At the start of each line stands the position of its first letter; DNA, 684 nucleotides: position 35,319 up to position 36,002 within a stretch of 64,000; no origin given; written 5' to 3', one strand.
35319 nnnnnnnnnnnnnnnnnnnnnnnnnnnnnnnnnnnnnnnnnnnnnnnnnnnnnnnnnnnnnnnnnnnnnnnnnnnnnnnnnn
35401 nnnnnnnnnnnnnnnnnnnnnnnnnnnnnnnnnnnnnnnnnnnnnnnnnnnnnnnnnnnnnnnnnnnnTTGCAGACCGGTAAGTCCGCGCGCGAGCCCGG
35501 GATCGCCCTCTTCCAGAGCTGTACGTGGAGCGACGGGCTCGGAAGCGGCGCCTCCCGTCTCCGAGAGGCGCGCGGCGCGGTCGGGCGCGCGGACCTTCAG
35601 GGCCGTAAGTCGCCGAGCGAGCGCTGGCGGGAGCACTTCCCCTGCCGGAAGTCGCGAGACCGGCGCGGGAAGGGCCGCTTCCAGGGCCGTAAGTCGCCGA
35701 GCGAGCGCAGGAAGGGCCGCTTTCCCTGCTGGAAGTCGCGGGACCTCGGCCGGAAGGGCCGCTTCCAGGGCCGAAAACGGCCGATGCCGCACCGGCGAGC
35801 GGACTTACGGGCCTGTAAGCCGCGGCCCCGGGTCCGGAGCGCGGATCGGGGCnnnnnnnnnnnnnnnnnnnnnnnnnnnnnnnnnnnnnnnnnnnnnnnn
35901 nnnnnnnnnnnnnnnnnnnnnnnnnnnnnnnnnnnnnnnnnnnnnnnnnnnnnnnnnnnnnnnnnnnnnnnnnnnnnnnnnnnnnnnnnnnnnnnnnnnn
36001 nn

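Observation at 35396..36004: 84-bp tandem repeat array with embedded inverted sub-motifs between hmgR and the Rieske oxygenase gene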

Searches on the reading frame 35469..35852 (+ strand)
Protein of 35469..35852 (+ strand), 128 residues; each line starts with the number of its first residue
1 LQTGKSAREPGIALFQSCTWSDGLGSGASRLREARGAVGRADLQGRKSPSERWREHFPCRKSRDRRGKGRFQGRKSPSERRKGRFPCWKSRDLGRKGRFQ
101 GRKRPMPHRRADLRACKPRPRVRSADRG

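Call 56: search_protein_representatives(protein=window:35469-35852:+)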
Query: 128 residues. Proteins with E-value up to 0.001 (for the whole library): 0; up to 1e-10: 0; up to 1e-30: 0. The best 0 are listed.
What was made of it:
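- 35469..35855 (+): Open frame across the array (TTG to TGA, 128 codons, reading basic 14-aa repeats). It is judged spurious. 0 homologues (call 56).
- On Protein-coding tandem repeat: There are 0 homologues (call 56).
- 0 hits among 1.84 billion proteins (call 56).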
